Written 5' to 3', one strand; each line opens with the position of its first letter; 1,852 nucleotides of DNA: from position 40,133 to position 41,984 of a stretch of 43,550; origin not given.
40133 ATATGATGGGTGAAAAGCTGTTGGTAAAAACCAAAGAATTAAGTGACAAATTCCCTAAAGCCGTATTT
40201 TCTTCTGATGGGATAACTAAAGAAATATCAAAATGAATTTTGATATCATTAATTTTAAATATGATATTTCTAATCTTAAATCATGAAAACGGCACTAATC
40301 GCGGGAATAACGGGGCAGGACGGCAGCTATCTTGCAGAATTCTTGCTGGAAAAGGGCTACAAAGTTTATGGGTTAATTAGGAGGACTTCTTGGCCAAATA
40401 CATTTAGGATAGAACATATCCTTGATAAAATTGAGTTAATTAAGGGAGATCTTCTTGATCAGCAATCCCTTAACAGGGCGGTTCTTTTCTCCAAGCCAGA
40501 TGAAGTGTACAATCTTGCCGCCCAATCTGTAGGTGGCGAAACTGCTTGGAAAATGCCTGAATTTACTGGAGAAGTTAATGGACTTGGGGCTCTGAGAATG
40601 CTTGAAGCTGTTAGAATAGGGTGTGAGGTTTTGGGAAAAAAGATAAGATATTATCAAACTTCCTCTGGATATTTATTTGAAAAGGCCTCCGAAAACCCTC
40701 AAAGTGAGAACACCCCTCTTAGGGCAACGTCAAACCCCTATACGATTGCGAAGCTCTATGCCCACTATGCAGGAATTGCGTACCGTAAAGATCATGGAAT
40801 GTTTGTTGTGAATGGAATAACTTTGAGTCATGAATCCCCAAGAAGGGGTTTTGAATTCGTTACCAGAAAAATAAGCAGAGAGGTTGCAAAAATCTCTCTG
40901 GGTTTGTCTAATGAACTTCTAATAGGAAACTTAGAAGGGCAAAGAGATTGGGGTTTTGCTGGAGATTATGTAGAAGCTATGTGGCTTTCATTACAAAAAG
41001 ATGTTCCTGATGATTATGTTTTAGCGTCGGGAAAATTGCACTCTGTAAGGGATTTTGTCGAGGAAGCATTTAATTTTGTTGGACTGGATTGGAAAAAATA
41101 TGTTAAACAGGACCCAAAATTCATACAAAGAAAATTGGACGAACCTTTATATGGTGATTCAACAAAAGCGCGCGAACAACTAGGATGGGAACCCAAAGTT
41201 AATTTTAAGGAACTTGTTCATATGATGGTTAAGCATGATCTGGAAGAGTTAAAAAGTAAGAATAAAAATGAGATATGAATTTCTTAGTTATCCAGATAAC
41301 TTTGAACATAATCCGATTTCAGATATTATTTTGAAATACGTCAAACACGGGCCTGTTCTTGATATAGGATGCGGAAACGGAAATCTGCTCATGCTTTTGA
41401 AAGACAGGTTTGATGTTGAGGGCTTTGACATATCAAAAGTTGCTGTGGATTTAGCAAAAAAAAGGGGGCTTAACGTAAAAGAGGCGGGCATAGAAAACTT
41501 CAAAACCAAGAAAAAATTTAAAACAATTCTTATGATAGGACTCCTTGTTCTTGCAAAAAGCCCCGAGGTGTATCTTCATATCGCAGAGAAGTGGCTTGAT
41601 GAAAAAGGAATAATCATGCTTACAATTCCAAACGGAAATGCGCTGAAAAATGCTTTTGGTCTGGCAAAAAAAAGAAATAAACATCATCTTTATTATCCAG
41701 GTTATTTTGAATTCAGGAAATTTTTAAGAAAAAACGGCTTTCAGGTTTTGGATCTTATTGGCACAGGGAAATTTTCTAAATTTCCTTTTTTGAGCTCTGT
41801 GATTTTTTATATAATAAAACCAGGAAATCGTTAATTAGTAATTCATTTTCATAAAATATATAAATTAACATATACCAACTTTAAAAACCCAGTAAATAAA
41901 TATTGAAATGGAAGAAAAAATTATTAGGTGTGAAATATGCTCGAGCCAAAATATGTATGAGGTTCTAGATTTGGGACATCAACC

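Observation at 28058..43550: N-glycosylation island predicting a methyl-branched 6-deoxyhexose built from a GDP-sugar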

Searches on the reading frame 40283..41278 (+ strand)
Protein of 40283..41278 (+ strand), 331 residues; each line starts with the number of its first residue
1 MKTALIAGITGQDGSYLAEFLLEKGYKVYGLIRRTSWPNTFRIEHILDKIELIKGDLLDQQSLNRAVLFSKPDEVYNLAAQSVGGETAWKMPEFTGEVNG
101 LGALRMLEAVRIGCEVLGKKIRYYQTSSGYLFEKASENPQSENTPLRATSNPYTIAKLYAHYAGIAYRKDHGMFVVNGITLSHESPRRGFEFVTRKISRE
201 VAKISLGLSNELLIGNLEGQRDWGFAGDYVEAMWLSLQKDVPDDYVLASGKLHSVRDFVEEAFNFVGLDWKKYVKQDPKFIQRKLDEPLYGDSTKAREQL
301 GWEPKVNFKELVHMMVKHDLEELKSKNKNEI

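Call 4: search_protein_families(library=pfam, proteins=[window:40283-41278:+], max_evalue=0.01)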
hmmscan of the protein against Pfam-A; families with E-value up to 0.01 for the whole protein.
window:40283-41278:+ (331 aa): 5 families
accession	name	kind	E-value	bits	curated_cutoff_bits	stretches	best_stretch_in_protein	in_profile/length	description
PF16363.11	GDP_Man_Dehyd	-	1.4e-102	344.1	27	1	5-315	1-332/332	GDP-mannose 4,6 dehydratase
PF01370.27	Epimerase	-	1.5e-53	182.1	20.9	1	4-247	1-239/240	NAD dependent epimerase/dehydratase family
PF05368.20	NmrA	-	1.2e-06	28.8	27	1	2-67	3-67/298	NmrA-like family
PF04321.23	RmlD_sub_bind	-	0.0012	18.5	27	1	4-139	3-112/287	RmlD substrate binding domain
PF13460.12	NAD_binding_10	-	0.0036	17.6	27.2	1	8-67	1-58/184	NAD(P)H-binding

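Call 5: search_protein_families(library=ncbifam, proteins=[window:40283-41278:+], max_evalue=0.001)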
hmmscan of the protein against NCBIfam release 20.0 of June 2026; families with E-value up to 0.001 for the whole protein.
window:40283-41278:+ (331 aa): 10 families
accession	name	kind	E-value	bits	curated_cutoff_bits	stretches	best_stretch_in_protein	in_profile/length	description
TIGR01472.1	gmd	equivalog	1.1e-110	370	415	1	2-322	1-341/342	GDP-mannose 4,6-dehydratase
TIGR02622.1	CDP_4_6_dhtase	equivalog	1.2e-18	67.4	278.45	1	2-112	5-117/352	CDP-glucose 4,6-dehydratase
TIGR01181.1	dTDP_gluc_dehyt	equivalog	2.6e-17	62.9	365.1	1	5-320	3-312/321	dTDP-glucose 4,6-dehydratase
TIGR04180.1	EDH_00030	hypoth_equivalog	6e-17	61.6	475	1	5-306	2-296/297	NAD-dependent 4,6-dehydratase LegB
TIGR01179.1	galE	equivalog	2.6e-12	46.2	262.3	1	5-159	3-151/332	UDP-glucose 4-epimerase GalE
NF052578.1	StrlDmthSdmBMthl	equivalog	1.1e-07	32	600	1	3-272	2-251/328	sterol demethylase protein SdmB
TIGR03466.1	HpnA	hypoth_equivalog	6.4e-07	28.6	367.65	1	3-160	2-148/327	hopanoid-associated sugar epimerase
NF058621.1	DiazavRedAvaA7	equivalog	0.00014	21.6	400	0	5-82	4-76/304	3-diazoavenalumate denitrifying reductase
NF007582.0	PRK10217.1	equivalog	0.00023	20.4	698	1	2-238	2-241/355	dTDP-glucose 4,6-dehydratase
NF041015.1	UDPsulfquin_syn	equivalog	0.00032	19.8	575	0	44-82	62-100/384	UDP-sulfoquinovose synthase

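Call 16: search_solved_structures(query=window:40283-41278:+, max_evalue=1e-10, show_alignments=3)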
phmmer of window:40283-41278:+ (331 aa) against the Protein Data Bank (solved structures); distinct sequences matched with E-value up to 1e-10: 18.
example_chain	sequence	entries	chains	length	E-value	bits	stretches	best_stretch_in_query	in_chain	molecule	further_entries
1n7g_A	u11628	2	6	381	4.3e-98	331.5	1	2-324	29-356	GDP-D-mannose-4,6-dehydratase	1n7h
5uzh_A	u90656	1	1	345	7.6e-91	307.7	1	2-325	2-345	NafoA.00085.b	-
1rpn_A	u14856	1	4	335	3.4e-90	305.5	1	2-323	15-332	GDP-mannose 4,6-dehydratase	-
6gpk_A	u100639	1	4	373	4.7e-87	295.2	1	3-325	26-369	GDP-mannose 4,6 dehydratase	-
6gpj_A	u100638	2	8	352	5.1e-87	295.1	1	3-325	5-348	GDP-mannose 4,6 dehydratase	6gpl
1t2a_A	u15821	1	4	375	6.3e-87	294.8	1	3-325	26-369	GDP-mannose 4,6 dehydratase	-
5in4_A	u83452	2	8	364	6.4e-87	294.8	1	3-325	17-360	GDP-mannose 4,6 dehydratase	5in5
6q94_B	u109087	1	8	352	7e-87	294.6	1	3-325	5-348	GDP-mannose 4,6 dehydratase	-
7kf3_A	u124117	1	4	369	1.8e-86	293.3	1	2-323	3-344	GDP-mannose 4,6-dehydratase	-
1db3_A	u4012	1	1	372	2.1e-85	289.8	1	2-268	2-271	GDP-MANNOSE 4,6-DEHYDRATASE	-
2z1m_A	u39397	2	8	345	2.4e-81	276.5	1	2-326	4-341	GDP-D-mannose dehydratase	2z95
2pk3_A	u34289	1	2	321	1.4e-27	99.7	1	3-310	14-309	GDP-6-deoxy-D-lyxo-4-hexulose reductase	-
7us5_A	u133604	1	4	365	7.8e-24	87.4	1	2-324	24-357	GDP-D-GLYCERO-D-MANNO-HEPTOSE 4,6-DEHYDRATASE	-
6x3b_A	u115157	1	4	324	7.2e-15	58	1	56-315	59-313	GDP-6-deoxy-D-mannose reductase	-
4zrm_A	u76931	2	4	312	1.2e-12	50.7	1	5-318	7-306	UDP-glucose 4-epimerase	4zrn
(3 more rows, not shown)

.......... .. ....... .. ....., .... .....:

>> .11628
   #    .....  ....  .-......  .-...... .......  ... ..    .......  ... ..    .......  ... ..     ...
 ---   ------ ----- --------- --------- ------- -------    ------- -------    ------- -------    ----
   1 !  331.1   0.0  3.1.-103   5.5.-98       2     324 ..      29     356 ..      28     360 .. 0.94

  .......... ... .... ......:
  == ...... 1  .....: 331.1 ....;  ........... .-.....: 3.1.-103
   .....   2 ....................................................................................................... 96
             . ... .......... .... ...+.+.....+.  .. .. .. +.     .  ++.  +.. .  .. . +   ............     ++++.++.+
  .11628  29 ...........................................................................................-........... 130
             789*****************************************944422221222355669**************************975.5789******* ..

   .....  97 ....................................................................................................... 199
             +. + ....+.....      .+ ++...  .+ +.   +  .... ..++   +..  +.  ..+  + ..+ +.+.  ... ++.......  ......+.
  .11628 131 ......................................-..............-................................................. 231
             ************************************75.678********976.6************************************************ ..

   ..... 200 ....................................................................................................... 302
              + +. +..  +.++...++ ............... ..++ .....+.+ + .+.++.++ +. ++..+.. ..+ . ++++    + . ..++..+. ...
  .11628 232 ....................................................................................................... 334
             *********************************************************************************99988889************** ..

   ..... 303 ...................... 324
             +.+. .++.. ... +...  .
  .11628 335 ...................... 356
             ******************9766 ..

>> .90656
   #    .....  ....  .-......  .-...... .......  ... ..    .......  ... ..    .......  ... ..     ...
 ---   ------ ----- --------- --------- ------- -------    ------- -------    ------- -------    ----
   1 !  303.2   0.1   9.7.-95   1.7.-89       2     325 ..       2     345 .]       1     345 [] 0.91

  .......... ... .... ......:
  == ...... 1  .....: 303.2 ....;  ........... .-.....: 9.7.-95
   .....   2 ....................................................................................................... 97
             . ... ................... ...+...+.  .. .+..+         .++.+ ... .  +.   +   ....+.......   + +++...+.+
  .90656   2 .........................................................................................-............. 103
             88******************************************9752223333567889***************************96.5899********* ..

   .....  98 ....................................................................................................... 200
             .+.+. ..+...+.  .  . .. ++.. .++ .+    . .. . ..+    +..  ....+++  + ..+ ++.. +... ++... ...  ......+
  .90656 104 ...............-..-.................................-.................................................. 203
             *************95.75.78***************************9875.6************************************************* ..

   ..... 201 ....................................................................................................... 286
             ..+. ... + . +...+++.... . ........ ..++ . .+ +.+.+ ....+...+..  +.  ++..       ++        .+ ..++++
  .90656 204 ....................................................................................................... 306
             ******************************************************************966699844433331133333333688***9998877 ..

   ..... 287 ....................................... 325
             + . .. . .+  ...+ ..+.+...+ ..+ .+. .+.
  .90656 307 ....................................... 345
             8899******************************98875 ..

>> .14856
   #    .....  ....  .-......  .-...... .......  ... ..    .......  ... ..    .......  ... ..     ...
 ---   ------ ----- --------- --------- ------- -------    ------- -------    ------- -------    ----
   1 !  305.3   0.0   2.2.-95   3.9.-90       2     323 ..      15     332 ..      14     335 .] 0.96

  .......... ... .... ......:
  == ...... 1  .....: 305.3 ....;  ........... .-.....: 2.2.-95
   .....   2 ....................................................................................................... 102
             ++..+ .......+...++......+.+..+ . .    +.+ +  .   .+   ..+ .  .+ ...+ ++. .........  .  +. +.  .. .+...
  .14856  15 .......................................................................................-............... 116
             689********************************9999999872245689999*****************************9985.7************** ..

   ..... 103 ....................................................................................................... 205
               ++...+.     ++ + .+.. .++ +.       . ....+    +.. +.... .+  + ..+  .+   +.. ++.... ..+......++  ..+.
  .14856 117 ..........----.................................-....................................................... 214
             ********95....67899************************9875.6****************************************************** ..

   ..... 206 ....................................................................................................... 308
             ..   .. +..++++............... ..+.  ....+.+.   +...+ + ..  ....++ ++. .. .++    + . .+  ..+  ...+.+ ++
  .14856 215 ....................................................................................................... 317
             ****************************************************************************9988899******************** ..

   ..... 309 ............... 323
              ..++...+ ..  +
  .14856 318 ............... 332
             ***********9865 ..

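Call 23: find_homologous_proteins(query=window:40283-41278:+, max_evalue=1e-10)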
Query window:40283-41278:+ (331 aa): 8000 proteins with E <= 1e-10 among 8000 candidates; the best 120 are listed.
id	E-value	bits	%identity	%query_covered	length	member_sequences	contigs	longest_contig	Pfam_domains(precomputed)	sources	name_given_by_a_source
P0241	1.4e-220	749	100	100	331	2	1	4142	PF16363.12,PF05368.20,PF01370.28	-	-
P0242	1.3e-198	677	90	99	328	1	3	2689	PF16363.12,PF01370.28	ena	-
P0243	5.5e-184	629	83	100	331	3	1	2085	PF04321.24,PF16363.12,PF05368.20,PF01370.28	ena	-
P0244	5.0e-176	602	81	98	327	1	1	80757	PF16363.12,PF05368.20,PF01370.28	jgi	-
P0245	4.3e-166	570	76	100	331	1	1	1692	PF16363.12,PF05368.20,PF01370.28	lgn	-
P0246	6.9e-165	566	77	98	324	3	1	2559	PF04321.24,PF16363.12,PF05368.20,PF01370.28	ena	-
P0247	6.8e-161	553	75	100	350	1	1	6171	PF04321.24,PF16363.12,PF05368.20,PF01370.28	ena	-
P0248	4.3e-154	530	73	98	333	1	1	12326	PF16363.12,PF05368.20,PF01370.28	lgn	-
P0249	2.3e-146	505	72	97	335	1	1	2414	PF04321.24,PF16363.12,PF05368.20,PF01370.28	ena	-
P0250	3.7e-134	465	64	99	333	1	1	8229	PF04321.24,PF16363.12,PF05368.20,PF01370.28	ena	-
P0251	7.5e-130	451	63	99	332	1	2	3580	PF16363.12,PF05368.20,PF01370.28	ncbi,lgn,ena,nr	ncbi:GDP-mannose 4,6-dehydratase [Patescibacteria group bacterium]|nr:GDP-mannose 4,6-dehydratase [P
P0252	1.3e-126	440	76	77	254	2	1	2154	PF16363.12,PF01370.28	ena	-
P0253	1.9e-120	420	62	98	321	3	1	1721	PF04321.24,PF16363.12,PF05368.20,PF13460.13,PF01370.28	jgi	jgi:GDPmannose 4,6-dehydratase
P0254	2.3e-120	420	61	97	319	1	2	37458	PF04321.24,PF16363.12,PF05368.20,PF01370.28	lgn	-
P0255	4.6e-120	419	67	85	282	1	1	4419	PF04321.24,PF16363.12,PF05368.20,PF01370.28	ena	-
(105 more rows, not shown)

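Call 26: find_encoding_contigs(protein=P0244, flank=10000, max_places=1)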
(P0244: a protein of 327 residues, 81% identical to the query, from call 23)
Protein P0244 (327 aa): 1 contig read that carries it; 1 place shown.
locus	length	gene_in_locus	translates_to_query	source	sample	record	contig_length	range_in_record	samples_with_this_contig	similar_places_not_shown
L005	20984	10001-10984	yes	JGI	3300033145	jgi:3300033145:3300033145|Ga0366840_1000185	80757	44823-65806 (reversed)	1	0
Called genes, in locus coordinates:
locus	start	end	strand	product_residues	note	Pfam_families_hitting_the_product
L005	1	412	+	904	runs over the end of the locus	PF02516:STT3, PF21436:STT3-PglB_core (weak)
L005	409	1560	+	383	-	PF02350:Epimerase_2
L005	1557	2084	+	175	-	PF08241:Methyltransf_11 (weak), PF13489:Methyltransf_23 (weak)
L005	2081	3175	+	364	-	PF00534:Glycos_transf_1, PF13692:Glyco_trans_1_4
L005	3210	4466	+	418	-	PF08421:Methyltransf_13, PF22674:C2185-like_N (faint), PF13489:Methyltransf_23, PF08484:Methyltransf_14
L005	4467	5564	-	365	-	PF13439:Glyco_transf_4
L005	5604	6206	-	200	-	-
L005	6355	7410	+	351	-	PF00106:adh_short (weak), PF01073:3Beta_HSD, PF01370:Epimerase, PF02719:Polysacc_synt_2 (weak), PF04321:RmlD_sub_bind, PF16363:GDP_Man_Dehyd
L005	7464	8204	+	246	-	PF00483:NTP_transferase, PF12804:NTP_transf_3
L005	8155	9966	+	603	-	PF02310:B12-binding, PF04055:Radical_SAM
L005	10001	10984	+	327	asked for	PF01370:Epimerase, PF05368:NmrA (weak), PF16363:GDP_Man_Dehyd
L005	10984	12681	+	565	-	PF08421:Methyltransf_13, PF13489:Methyltransf_23, PF08484:Methyltransf_14, PF07883:Cupin_2 (weak)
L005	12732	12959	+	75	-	PF00293:NUDIX (weak)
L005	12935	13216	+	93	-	-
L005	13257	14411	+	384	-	PF01041:DegT_DnrJ_EryC1, PF00155:Aminotran_1_2, PF01053:Cys_Met_Meta_PP (weak), PF01212:Beta_elim_lyase (weak)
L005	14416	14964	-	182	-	PF00534:Glycos_transf_1 (faint)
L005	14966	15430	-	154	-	-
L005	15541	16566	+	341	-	PF01075:Glyco_transf_9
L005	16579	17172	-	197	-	PF13489:Methyltransf_23, PF07021:MetW (faint), PF13847:Methyltransf_31, PF08241:Methyltransf_11, PF08242:Methyltransf_12, PF13649:Methyltransf_25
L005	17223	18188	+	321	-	PF01073:3Beta_HSD, PF01370:Epimerase, PF04321:RmlD_sub_bind, PF16363:GDP_Man_Dehyd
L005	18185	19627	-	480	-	PF00294:PfkB, PF01467:CTP_transf_like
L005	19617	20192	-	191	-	PF13580:SIS_2, PF01380:SIS (weak)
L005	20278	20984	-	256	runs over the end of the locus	PF03567:Sulfotransfer_2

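Call 27: find_encoding_contigs(protein=P0250, flank=10000, max_places=1)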
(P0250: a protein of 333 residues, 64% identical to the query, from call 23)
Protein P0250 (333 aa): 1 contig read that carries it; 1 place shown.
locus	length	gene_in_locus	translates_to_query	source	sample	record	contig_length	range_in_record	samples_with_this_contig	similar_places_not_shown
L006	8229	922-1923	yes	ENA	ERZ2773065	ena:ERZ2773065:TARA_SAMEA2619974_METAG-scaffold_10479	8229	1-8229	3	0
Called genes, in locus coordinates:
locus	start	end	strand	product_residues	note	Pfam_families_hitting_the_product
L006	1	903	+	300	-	?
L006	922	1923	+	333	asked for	PF01370:Epimerase, PF04321:RmlD_sub_bind (weak), PF05368:NmrA (weak), PF16363:GDP_Man_Dehyd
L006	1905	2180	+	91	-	-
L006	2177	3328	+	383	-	PF01041:DegT_DnrJ_EryC1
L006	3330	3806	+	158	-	PF00293:NUDIX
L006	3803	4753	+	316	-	PF20706:GT4-conflict (faint), PF13439:Glyco_transf_4 (weak), PF13692:Glyco_trans_1_4, PF00534:Glycos_transf_1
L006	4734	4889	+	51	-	-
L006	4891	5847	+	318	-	-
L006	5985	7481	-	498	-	PF01943:Polysacc_synt, PF13440:Polysacc_synt_3, PF03023:MurJ (weak)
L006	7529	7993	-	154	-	-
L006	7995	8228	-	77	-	?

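Call 31: search_protein_families(library=pfam, proteins=[L005:8155-9966:+, L005:5604-6206:-, L005:12732-12959:+, L005:12935-13216:+, L006:1905-2180:+, L006:3330-3806:+, L006:1-903:+], max_evalue=0.05)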
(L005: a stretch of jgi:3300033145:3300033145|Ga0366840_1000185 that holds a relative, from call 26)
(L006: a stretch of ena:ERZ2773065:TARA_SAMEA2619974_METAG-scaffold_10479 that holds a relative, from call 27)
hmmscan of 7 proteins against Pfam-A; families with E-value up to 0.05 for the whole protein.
L005:8155-9966:+ (603 aa): 2 families
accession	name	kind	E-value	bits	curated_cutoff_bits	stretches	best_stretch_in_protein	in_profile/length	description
PF02310.24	B12-binding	-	4.2e-20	72.2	32.1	1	19-134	2-120/121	B12 binding domain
PF04055.27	Radical_SAM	-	1.6e-12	48.3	29.5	1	176-352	1-152/166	Radical SAM superfamily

L005:5604-6206:- (200 aa): 0 families

L005:12732-12959:+ (75 aa): 2 families
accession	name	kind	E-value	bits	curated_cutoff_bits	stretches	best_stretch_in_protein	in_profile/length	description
PF00293.34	NUDIX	-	2.5e-06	28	21.1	1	21-66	10-53/134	NUDIX domain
PF14815.12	NUDIX_4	-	0.0022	18.2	35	1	29-64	14-47/113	NUDIX domain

L005:12935-13216:+ (93 aa): 0 families

L006:1905-2180:+ (91 aa): 0 families

L006:3330-3806:+ (158 aa): 3 families
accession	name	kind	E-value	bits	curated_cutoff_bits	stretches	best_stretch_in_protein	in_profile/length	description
PF00293.34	NUDIX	-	1.1e-12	48.5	21.1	1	22-150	4-131/134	NUDIX domain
PF16262.11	DUF4916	-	6.1e-05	23.1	27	1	4-135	3-141/170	Domain of unknown function (DUF4916)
PF14815.12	NUDIX_4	-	0.0027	17.9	35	1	37-87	11-60/113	NUDIX domain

L006:1-903:+ (300 aa): 3 families
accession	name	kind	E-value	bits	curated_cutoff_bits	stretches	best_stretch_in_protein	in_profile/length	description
PF00984.24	UDPG_MGDP_dh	-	1.7e-26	92.6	25.4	1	61-153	3-93/94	UDP-glucose/GDP-mannose dehydrogenase family, central domain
PF03720.21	UDPG_MGDP_dh_C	-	4.2e-15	56.4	30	1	172-289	1-102/103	UDP-glucose/GDP-mannose dehydrogenase family, UDP binding domain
PF03721.20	UDPG_MGDP_dh_N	-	4e-06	27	27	1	3-38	145-180/187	UDP-glucose/GDP-mannose dehydrogenase family, NAD binding domain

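Call 71: search_protein_representatives(alignment_id=A6)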
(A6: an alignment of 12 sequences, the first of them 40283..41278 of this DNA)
Query: 12 sequences, 331 profile positions. Proteins with E-value up to 0.001 (for the whole library): 51420; up to 1e-10: 21659; up to 1e-30: 5554. The best 150 are listed.
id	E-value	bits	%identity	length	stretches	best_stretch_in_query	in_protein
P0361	1.2e-133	461.5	-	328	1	2-328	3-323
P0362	1.1e-131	455.0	-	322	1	1-326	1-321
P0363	9.5e-125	432.2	-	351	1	2-328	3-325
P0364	1.0e-124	432.1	-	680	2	176-328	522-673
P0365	1.2e-124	431.8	-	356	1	3-328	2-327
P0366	3.6e-122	423.7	-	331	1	2-329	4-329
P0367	2.7e-120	417.5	-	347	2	2-224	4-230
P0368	3.5e-120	417.2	-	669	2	1-187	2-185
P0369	5.3e-120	416.6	-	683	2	2-201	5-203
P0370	7.8e-120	416.0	-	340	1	2-325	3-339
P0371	2.3e-119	414.5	-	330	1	2-325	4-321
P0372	8.4e-119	412.6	-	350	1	1-325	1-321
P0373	5.8e-118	409.9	-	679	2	2-185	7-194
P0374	7.8e-117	406.2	-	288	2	163-326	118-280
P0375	1.7e-115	401.7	-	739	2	2-190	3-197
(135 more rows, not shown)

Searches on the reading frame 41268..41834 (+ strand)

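Call 4: search_protein_families(library=pfam, proteins=[window:41268-41834:+], max_evalue=0.01)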
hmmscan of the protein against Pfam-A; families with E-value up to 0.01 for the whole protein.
window:41268-41834:+ (188 aa): 9 families
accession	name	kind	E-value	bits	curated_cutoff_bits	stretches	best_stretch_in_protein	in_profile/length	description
PF13489.12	Methyltransf_23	-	6.8e-15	55.6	27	1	26-162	22-163/164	Methyltransferase domain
PF13847.12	Methyltransf_31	-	2.1e-11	44.2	27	1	27-125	4-114/145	Methyltransferase domain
PF13649.12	Methyltransf_25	-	3.6e-09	37.6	27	1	30-107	1-90/97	Methyltransferase domain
PF07021.18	MetW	-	4.4e-09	36.7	21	1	20-104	6-96/193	Methionine biosynthesis protein MetW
PF08241.18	Methyltransf_11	-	1.4e-06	29.3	21.2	1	31-117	1-94/95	Methyltransferase domain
PF08242.18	Methyltransf_12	-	5.8e-05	24.2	30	1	31-115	1-97/98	Methyltransferase domain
PF05175.20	MTS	-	0.00012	22.2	23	1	25-66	27-74/170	Methyltransferase small domain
PF03848.20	TehB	-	0.0027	17.6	20.4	1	22-65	26-74/193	Tellurite resistance protein TehB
PF08003.17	Methyltransf_9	-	0.0069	15.8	23.8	0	26-163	115-265/315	Protein of unknown function (DUF1698)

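Call 5: search_protein_families(library=ncbifam, proteins=[window:41268-41834:+], max_evalue=0.001)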
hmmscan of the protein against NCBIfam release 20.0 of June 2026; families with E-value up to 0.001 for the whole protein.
window:41268-41834:+ (188 aa): 17 families
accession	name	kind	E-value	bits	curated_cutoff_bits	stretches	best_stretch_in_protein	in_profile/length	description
TIGR02081.1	metW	equivalog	6.4e-09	35.6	189.5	1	20-90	6-82/194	methionine biosynthesis protein MetW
NF008686.0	PRK11705.1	equivalog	1.2e-07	31.2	400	1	29-119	170-266/383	cyclopropane fatty acyl phospholipid synthase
NF010703.0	PRK14103.1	equivalog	3.2e-07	30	320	1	28-101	31-105/256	trans-aconitate 2-methyltransferase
NF045667.1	MTase_DVU1556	equivalog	5e-07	29.4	155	1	27-119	23-120/213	DVU_1556 family methyltransferase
TIGR01983.1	UbiG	equivalog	1.4e-06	27.8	102.95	1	24-154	47-187/228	bifunctional 2-polyprenyl-6-hydroxyphenol methylase/3-demethylubiquinol 3-O-methyltransferase UbiG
TIGR02072.1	BioC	equivalog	4.7e-06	26.6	184.95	1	27-164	35-177/244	malonyl-ACP O-methyltransferase BioC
NF043040.1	corrin_prot_MT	hypoth_equivalog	5.3e-06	26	180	1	20-67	34-83/216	corrinoid protein-associated methyltransferase CpaM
NF011529.0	PRK14968.1-3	equivalog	1.3e-05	24.7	162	1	25-79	33-85/198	putative methyltransferase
NF041820.1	daptide_MTase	equivalog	1.7e-05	24.4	175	1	3-127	15-151/243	daptide-type RiPP biosynthesis methyltransferase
NF002463.0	PRK01683.1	equivalog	3.7e-05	23.4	297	1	26-121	31-131/258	trans-aconitate 2-methyltransferase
NF011650.0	PRK15068.1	equivalog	7.9e-05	21.7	209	1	24-119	120-226/324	tRNA 5-methoxyuridine(34)/uridine 5-oxyacetic acid(34) synthase CmoB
NF008405.0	PRK11207.1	equivalog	0.00021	20.8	218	1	22-64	26-69/198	tellurite resistance methyltransferase TehB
NF008992.0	PRK12335.1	equivalog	0.00022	20.5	303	1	21-62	117-159/289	SAM-dependent methyltransferase TehB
TIGR00452.1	TIGR00452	equivalog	0.00028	19.8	275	1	25-165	116-269/316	tRNA 5-methoxyuridine(34)/uridine 5-oxyacetic acid(34) synthase CmoB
NF008300.0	PRK11088.1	equivalog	0.00029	20.4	303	1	28-71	87-136/272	23S rRNA (guanine(745)-N(1))-methyltransferase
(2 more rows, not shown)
